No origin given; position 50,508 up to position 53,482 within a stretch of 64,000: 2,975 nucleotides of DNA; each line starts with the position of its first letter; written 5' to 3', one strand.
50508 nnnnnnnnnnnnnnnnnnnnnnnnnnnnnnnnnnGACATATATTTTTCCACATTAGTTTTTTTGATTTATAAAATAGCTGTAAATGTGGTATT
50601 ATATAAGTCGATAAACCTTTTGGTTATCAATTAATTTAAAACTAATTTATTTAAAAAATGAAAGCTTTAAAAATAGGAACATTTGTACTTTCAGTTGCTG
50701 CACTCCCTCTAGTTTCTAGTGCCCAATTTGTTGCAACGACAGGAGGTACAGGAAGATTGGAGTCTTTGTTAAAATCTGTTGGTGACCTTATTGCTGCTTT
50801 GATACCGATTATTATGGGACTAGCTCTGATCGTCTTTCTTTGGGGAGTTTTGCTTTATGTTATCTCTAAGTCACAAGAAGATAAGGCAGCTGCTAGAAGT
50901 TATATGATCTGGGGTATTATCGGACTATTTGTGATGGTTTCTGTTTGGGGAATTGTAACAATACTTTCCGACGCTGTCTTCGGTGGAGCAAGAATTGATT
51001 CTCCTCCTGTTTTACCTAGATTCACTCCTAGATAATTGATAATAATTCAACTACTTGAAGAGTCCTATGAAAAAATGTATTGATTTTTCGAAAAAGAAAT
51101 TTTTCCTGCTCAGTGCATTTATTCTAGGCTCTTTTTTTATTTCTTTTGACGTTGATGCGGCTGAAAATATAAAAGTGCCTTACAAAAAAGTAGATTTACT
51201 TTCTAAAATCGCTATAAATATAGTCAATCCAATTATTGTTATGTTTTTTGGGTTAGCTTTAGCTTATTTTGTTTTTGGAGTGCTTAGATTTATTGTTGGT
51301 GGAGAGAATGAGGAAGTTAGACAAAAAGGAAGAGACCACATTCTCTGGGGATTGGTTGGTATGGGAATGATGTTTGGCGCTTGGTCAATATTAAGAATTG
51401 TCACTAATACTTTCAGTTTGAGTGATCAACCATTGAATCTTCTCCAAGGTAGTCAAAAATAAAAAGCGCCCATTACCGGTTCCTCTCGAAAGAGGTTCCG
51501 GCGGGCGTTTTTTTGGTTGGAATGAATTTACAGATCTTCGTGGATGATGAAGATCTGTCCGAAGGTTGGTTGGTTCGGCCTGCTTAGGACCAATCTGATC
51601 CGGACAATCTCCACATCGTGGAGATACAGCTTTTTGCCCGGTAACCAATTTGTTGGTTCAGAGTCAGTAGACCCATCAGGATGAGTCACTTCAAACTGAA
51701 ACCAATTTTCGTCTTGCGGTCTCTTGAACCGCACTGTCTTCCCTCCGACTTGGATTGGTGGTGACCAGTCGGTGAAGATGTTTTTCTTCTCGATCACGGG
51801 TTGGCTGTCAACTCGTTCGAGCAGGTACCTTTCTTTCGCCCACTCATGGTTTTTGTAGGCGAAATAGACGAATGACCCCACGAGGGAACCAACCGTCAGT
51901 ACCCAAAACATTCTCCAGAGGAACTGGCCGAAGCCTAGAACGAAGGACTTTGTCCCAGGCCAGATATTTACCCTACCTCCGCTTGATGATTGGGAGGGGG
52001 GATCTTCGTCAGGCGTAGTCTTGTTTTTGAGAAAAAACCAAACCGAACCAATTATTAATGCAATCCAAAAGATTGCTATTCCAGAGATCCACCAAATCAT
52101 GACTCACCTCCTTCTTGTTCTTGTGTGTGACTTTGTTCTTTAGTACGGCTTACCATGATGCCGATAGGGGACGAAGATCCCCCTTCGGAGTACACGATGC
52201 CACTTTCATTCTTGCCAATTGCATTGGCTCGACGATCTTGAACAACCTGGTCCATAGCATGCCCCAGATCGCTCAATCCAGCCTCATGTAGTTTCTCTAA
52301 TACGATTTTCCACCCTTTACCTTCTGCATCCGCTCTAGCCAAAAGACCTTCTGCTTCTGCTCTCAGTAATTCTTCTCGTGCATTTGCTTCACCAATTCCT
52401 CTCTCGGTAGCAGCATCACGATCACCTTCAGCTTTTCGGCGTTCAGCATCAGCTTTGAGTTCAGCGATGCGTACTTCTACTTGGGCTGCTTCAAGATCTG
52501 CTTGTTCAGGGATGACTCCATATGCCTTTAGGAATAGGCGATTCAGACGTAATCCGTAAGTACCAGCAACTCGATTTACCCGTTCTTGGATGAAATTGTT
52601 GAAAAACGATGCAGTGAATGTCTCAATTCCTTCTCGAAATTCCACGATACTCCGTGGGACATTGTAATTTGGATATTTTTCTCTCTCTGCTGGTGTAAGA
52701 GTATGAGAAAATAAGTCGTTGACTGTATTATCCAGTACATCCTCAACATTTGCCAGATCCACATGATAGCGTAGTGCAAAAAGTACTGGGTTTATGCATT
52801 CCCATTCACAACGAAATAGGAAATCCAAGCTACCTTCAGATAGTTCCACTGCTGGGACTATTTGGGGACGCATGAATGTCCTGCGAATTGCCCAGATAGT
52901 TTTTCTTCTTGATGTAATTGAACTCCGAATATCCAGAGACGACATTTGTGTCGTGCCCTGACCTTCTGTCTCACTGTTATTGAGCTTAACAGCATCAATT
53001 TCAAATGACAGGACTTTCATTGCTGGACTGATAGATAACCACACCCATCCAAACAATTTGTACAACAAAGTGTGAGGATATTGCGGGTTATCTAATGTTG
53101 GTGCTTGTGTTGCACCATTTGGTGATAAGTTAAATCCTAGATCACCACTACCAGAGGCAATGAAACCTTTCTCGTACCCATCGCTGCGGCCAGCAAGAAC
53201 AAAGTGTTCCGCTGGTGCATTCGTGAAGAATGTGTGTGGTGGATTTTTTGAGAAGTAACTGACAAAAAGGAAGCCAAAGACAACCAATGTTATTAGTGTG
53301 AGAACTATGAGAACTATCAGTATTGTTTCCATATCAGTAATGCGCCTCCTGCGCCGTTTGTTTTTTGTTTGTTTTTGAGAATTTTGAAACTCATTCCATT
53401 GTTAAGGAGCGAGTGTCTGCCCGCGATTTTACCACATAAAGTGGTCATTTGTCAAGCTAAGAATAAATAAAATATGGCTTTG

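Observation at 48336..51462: Seven tandem VirB2/TrbC-like pilin paralogues, with a VirD4/TraG-like ATPase 45 kb away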

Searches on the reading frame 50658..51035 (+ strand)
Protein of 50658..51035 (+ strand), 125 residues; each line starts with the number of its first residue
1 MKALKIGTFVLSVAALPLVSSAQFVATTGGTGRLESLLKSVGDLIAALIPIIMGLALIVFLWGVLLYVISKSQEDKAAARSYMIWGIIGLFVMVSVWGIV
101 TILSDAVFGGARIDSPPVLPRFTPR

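Call 3: search_protein_families(library=pfam, proteins=[window:50658-51035:+], max_evalue=1)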
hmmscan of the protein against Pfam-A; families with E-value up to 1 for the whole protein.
window:50658-51035:+ (125 aa): 5 families
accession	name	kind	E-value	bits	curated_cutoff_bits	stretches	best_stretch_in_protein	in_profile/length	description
PF18895.5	T4SS_pilin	-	4.5e-11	43.1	26.6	1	37-103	8-71/71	Type IV secretion system pilin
PF00520.37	Ion_trans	-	0.049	13.3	25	1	12-106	93-197/241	Ion transport protein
PF20153.4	DUF6535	-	0.1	12.9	23.9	1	43-69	150-176/177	Family of unknown function (DUF6535)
PF21876.2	STIV_turret_2nd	-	0.12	12.9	27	1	4-55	44-94/106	C381 turret protein 2nd galactose-binding domain-like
PF12725.13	DUF3810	-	0.27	11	28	1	40-99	23-81/311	Protein of unknown function (DUF3810)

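Call 4: search_protein_families(library=ncbifam, proteins=[window:50658-51035:+], max_evalue=1)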
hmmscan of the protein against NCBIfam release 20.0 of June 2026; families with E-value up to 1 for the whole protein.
window:50658-51035:+ (125 aa): 3 families
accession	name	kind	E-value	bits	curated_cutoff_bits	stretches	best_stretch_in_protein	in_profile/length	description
NF045849.1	ICE_MMCAP2_0565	equivalog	5e-06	26.1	40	1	36-105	8-78/80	Mbov_0395 family pilin-like conjugal transfer protein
NF009255.0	PRK12612.1-3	equivalog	0.014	16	112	1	49-110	10-73/92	putative monovalent cation/H+ antiporter subunit F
NF040986.1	MamH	equivalog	0.36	9.9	300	1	55-101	237-285/419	magnetosome biogenesis transporter MamH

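Call 27: find_related_loci(query=window:50658-51035:+, collection=genome_contigs, flank=10000)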
Query window:50658-51035:+ (125 aa) in genome_contigs; peptide patterns used: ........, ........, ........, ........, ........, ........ (x = any residue, [..] = any of these).
298 stretches matched a pattern; 6 encode a relative of the query (tblastn E <= 1e-3); 6 distinct loci.
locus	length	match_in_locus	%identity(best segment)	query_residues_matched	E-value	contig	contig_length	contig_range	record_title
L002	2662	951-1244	55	25-121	4e-30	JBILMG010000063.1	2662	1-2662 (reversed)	MAG: Candidatus Paceibacteria bacterium isolate ME2017-08-18_3300034012_group7_bin137 Rohwer_bin1537_scaffold_50857_c1,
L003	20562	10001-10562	52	12-113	8e-23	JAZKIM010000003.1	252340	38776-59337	MAG: Patescibacteria group bacterium isolate ADI_DC_SW_02_SPN_11032020-bin031_1 DCSW02SPN_B031_1_000000000003, whole gen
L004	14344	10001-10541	58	32-116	1e-21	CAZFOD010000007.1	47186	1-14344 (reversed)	MAG TPA_asm: uncultured Candidatus Saccharibacteria bacterium isolate SRP150892_co2_66 genome assembly, contig: NODE_828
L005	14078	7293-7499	42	40-108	2e-16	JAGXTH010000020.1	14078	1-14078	MAG: Simkania sp. isolate CROMO_BS_87_3_0 c_000000140974, whole genome shotgun sequence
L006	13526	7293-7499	42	40-108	2e-16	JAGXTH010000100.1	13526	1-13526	MAG: Simkania sp. isolate CROMO_BS_87_3_0 c_000001130637, whole genome shotgun sequence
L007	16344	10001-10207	43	40-108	2e-16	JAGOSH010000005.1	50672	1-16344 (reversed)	MAG: Candidatus Paceibacterota bacterium isolate Gw_Eff_bin_313 Gw_Eff_1024_length_50672_cov_40.381146, whole genome sho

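Call 44: predict_structure(alignment_id=A2)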
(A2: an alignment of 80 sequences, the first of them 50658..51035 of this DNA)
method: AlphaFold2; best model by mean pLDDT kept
length: 125 residues; sequences in the alignment: 80
mean_pLDDT: 80.5   pTM: 0.50
mean pLDDT of the five models: 80.5, 78.7, 75.6, 74.6, 70.4
residues with pLDDT >= 90: 43; 70-90: 53; 50-70: 28; < 50: 1
segments of 3 or more residues with pLDDT < 50: none
pLDDT, mean of each block of 10 residues (from residue 1): 71 75 56 74 86 91 95 94 92 90 81 62 75
secondary structure, 60 per line:
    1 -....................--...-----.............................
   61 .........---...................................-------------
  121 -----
elements in order: H2-21 H32-69 H73-107

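Call 46: fold_search(model_id=the predicted structure, library=pdb)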
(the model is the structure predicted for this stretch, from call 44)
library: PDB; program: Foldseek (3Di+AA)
matches with E <= 10: 157; with E <= 0.001: 0
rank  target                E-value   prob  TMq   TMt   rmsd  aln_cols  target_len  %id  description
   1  9vub_C                1.5e+00  0.60  0.52  0.19  16.4       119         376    9  channel C complex with 3 (released 2026-03-11)
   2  5d2d_A                1.8e+00  0.66  0.34  0.19   7.1        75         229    9  Crystal structure of human 14-3-3 zeta in complex with CFTR R-domain peptide pS753-pS768 (released 2016-03-16)
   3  9vub_A                1.8e+00  0.51  0.50  0.18  14.7       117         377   11  channel C complex with 3 (released 2026-03-11)
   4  6fnb_B                2.0e+00  0.63  0.41  0.23   7.9        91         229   11  Mono- and bivalent 14-3-3 inhibitors for characterizing supramolecular lysine-PEG interactions in proteins (released 2018-07-04)
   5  5jm4_A                2.0e+00  0.47  0.36  0.21   7.3        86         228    9  Crystal structure of 14-3-3zeta in complex with a cyclic peptide involving an adamantyl and a dicarboxy side chain (released 2017-05-10)
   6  3zx6_A                2.0e+00  0.41  0.44  0.21  14.3       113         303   13  Structure of Hamp(AF1503)-Tsr fusion - Hamp (A291V) mutant (released 2012-02-29)
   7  5sv0_A                2.0e+00  0.18  0.28  0.17  12.6       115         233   15  Structure of the ExbB/ExbD complex from E. coli at pH 7.0 (released 2016-09-28)
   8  6fn9_A                2.2e+00  0.41  0.35  0.20   8.5        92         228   10  Mono- and bivalent 14-3-3 inhibitors for characterizing supramolecular lysine-PEG interactions in proteins (released 2018-07-04)
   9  6o3e_B                2.2e+00  0.23  0.35  0.11   8.4       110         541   15  mouse aE-catenin 82-883 (released 2019-11-13)
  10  7a0g_AAA              2.2e+00  0.20  0.36  0.17  16.4       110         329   17  Structure of the SmhB pore of the tripartite alpha-pore forming toxin, Smh, from Serratia marcescens. (released 2021-03-31)
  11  3zcj_F                2.4e+00  0.35  0.33  0.25  11.0        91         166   14  Crystal structure of Helicobacter pylori T4SS protein CagL in a tetragonal crystal form with a helical RGD-motif (6 Mo (released 2013-10-09)
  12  3zci                  2.4e+00  0.23  0.33  0.22  17.0       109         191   16  Crystal structure of Helicobacter pylori T4SS protein CagL in a cubic crystal form with a distorted helical conformation (released 2013-10-09)
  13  3rko_G                2.5e+00  0.77  0.37  0.46  11.5        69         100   23  Crystal structure of the membrane domain of respiratory complex I from E. coli at 3.0 angstrom resolution (released 2011-08-03)
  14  2ch7_A                2.8e+00  0.41  0.47  0.20  17.5       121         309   12  Crystal structure of the cytoplasmic domain of a bacterial chemoreceptor from Thermotoga maritima (released 2006-04-18)
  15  7y9b_A                2.8e+00  0.25  0.33  0.24   7.6        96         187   14  Crystal structure of the membrane (M) protein of a SARS-COV-2-related coronavirus (released 2022-08-17)
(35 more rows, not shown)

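Call 47: search_solved_structures(query=A2, max_evalue=10)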
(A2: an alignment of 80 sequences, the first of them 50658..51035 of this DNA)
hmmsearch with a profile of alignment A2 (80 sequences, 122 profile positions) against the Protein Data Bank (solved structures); distinct sequences matched with E-value up to 10: 7.
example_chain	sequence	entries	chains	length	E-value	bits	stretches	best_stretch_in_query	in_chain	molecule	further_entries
8yq5_E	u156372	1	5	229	0.008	19.2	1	9-100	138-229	de novo designed ion channel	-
8cw4_1A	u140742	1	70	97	0.26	14.4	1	6-59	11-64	Conjugal transfer protein TraM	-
9ejc_E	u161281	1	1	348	1.2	12.2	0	39-91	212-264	viral G-protein coupled receptor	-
8w1a_A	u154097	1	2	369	1.7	11.7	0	40-91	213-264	viral G-protein coupled receptor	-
8k4p_A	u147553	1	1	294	2.4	11.2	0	39-90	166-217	G protein-coupled receptor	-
8yq6_E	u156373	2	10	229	3.3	10.8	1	9-100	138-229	de novo designed ion channel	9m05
6b87_A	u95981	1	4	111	4.5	10.4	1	8-58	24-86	TMHC2_E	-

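Call 59: search_protein_families(library=pfam, alignment_id=A2, max_evalue=0.01)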
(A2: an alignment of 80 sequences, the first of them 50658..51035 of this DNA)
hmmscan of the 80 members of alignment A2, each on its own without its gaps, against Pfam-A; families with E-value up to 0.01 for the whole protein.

A. member 1, window:50658-51035:+ (125 aa): 1 family
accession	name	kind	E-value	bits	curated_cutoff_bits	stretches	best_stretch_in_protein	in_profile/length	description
PF18895.5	T4SS_pilin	-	4.5e-11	43.1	26.6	1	37-103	8-71/71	Type IV secretion system pilin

B. families by the number of members that match (of 80 scanned): 26 families (the first 25 are shown)
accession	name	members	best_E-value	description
PF18895.5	T4SS_pilin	80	1.8e-13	Type IV secretion system pilin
PF18920.5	DUF5671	3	0.00045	Domain of unknown function (DUF5671)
PF00520.37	Ion_trans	3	0.0022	Ion transport protein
PF04956.18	TrbC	2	9.3e-06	TrbC/VIRB2 pilin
PF03994.20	DUF350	2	0.00068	Domain of Unknown Function (DUF350)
PF13491.11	FtsK_4TM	2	0.0011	4TM region of DNA translocase FtsK/SpoIIIE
PF03814.21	KdpA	2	0.0034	Potassium-transporting ATPase A subunit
PF20664.2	DUF6814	1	0.00051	Family of unknown function (DUF6814)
PF00499.25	Oxidored_q3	1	0.001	NADH-ubiquinone/plastoquinone oxidoreductase chain 6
PF10999.13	DUF2839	1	0.0018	Protein of unknown function (DUF2839)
PF19607.4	DUF6112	1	0.002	Family of unknown function (DUF6112)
PF25592.1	DUF7937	1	0.0021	Domain of unknown function (DUF7937)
PF24412.1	DUF7546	1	0.0025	Family of unknown function (DUF7546)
PF14256.11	YwiC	1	0.0026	YwiC-like protein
PF04789.21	DUF621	1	0.0029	Protein of unknown function (DUF621)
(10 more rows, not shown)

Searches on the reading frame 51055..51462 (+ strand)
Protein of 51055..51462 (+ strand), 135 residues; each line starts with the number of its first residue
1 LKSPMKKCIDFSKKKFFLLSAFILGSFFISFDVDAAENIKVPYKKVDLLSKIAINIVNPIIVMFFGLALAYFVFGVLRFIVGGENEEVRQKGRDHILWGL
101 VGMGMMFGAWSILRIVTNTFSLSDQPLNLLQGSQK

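Call 3: search_protein_families(library=pfam, proteins=[window:51055-51462:+], max_evalue=1)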
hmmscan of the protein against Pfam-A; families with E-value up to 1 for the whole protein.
window:51055-51462:+ (135 aa): 2 families
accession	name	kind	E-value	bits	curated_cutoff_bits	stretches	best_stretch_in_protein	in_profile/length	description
PF18895.5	T4SS_pilin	-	1.7e-06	28.5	26.6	1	46-115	2-70/71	Type IV secretion system pilin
PF04246.17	RseC_MucC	-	0.021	15.2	24.4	1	34-121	49-119/130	Positive regulator of sigma(E), RseC/MucC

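Call 4: search_protein_families(library=ncbifam, proteins=[window:51055-51462:+], max_evalue=1)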
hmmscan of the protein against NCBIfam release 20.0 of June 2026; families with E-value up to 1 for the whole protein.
window:51055-51462:+ (135 aa): 1 family
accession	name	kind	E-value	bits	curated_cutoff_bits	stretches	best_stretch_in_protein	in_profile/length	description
NF045849.1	ICE_MMCAP2_0565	equivalog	3.1e-05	23.6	40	1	52-119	15-79/80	Mbov_0395 family pilin-like conjugal transfer protein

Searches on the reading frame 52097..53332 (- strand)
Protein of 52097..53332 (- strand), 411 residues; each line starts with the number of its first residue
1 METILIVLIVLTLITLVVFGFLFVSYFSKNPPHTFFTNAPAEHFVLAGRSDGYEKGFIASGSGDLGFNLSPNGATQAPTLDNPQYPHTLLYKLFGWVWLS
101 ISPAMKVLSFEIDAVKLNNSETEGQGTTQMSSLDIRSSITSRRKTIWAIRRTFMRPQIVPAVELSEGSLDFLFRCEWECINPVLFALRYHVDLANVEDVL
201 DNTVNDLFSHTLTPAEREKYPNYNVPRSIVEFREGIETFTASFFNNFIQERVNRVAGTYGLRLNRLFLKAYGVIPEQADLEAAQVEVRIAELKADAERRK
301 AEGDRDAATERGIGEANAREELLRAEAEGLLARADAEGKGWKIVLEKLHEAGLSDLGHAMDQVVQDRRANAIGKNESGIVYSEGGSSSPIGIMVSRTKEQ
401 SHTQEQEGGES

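Call 9: search_protein_families(library=pfam, proteins=[window:52097-53332:-], max_evalue=0.01)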
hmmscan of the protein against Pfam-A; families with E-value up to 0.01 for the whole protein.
window:52097-53332:- (411 aa): 0 families

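Call 41: search_protein_families(library=ncbifam, proteins=[window:52097-53332:-], max_evalue=0.01)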
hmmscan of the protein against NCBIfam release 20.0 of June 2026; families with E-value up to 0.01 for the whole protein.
window:52097-53332:- (411 aa): 0 families

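Call 81: search_protein_families(library=pfam, proteins=[window:52097-53332:-], max_evalue=10)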
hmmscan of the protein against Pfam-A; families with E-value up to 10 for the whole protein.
window:52097-53332:- (411 aa): 1 family
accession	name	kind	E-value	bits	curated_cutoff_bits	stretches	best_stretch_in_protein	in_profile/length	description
PF13314.11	DUF4083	-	0.88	10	25.4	1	3-24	4-25/57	Domain of unknown function (DUF4083)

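Call 82: search_solved_structures(query=window:52097-53332:-, max_evalue=1)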
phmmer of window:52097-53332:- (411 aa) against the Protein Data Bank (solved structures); distinct sequences matched with E-value up to 1: 4.
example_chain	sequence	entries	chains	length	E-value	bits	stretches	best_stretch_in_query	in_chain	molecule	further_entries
7vrs_A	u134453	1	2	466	0.13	14.5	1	277-336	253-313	Type I modular polyketide synthase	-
7vt1_A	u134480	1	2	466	0.16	14.2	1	277-335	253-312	Type I modular polyketide synthase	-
6iyt_A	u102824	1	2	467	0.29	13.3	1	277-335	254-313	Type I modular polyketide synthase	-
4y66_B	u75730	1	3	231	0.67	12.1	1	263-347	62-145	Putative tbpip family protein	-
